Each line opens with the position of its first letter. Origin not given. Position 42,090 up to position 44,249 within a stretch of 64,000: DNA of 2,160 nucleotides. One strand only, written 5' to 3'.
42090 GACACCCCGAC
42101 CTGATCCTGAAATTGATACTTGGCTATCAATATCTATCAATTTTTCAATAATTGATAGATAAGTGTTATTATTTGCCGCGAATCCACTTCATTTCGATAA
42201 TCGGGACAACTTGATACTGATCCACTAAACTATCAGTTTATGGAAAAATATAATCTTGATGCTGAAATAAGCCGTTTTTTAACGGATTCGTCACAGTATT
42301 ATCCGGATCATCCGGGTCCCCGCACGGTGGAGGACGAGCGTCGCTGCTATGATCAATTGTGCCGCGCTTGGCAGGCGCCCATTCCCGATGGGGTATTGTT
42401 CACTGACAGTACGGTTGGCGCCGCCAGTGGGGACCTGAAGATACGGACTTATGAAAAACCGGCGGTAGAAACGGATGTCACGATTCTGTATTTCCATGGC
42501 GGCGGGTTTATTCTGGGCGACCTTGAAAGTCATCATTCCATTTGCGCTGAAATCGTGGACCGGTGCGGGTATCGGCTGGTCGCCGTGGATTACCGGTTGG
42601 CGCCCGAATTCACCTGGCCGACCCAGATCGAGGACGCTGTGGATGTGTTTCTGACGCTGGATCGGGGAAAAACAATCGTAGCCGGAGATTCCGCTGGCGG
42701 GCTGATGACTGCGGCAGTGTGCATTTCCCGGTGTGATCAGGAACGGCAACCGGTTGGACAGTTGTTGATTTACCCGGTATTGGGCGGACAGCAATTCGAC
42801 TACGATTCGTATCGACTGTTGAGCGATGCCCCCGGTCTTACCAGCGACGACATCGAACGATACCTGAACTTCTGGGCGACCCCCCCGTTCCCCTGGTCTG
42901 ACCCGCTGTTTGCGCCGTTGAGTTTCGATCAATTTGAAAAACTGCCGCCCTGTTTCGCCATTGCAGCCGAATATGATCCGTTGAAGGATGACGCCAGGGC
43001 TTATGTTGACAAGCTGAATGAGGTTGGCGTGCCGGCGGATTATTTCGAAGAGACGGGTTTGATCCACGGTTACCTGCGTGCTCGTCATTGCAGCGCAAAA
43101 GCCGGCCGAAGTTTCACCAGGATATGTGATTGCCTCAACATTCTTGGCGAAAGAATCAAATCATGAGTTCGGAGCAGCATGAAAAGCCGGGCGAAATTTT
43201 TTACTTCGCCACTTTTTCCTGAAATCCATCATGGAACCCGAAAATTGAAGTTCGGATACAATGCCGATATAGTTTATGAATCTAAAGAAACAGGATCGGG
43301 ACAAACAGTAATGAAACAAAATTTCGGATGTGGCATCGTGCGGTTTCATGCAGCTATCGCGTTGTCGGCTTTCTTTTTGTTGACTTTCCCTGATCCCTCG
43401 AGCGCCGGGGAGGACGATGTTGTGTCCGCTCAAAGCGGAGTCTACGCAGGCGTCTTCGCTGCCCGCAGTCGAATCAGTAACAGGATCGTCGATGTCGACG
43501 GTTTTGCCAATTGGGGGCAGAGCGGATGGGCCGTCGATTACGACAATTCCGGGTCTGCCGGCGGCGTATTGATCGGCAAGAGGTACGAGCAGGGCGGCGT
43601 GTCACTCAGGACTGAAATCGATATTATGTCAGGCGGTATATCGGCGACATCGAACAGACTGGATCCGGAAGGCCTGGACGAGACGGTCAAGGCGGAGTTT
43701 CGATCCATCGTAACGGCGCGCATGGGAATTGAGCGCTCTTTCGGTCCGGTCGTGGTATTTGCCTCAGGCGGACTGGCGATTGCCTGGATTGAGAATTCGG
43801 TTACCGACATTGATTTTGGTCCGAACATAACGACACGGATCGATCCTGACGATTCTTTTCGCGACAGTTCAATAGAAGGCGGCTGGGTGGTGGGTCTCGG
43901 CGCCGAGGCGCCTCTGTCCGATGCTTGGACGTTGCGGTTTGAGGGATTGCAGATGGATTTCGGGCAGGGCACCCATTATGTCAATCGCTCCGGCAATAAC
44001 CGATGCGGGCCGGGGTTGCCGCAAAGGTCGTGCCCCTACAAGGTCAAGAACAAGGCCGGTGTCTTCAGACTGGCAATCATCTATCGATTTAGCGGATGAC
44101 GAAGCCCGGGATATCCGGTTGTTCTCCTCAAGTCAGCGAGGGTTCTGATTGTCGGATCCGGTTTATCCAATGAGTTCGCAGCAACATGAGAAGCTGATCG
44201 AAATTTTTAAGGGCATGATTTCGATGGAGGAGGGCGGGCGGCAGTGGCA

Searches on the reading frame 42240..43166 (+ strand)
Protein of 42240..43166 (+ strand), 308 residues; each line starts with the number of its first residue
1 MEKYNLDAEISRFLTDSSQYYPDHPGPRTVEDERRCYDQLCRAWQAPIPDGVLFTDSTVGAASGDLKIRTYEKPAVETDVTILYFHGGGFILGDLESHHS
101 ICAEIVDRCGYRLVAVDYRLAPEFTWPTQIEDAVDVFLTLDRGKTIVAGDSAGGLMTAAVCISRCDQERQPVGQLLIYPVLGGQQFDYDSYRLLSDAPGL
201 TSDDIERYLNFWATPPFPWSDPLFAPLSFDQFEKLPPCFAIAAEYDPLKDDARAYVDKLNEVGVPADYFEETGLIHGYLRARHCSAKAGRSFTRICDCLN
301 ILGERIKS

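Call 48: search_protein_families(library=pfam, proteins=[window:42240-43166:+], max_evalue=0.00001)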
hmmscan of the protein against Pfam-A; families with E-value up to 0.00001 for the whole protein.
window:42240-43166:+ (308 aa): 2 families
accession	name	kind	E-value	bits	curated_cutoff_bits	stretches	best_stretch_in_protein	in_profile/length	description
PF07859.19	Abhydrolase_3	-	6.6e-53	180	25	1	82-279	1-209/210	alpha/beta hydrolase fold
PF20434.5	BD-FAE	-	1e-08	35.4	26.8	1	80-163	14-109/215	BD-FAE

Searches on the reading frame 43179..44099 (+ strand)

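Call 48: search_protein_families(library=pfam, proteins=[window:43179-44099:+], max_evalue=0.00001)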
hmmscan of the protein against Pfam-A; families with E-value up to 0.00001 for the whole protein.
window:43179-44099:+ (306 aa): 1 family
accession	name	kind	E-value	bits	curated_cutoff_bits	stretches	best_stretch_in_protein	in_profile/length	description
PF13505.12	OMP_b-brl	-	6e-07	30.2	28.7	1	86-263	20-157/175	Outer membrane protein beta-barrel domain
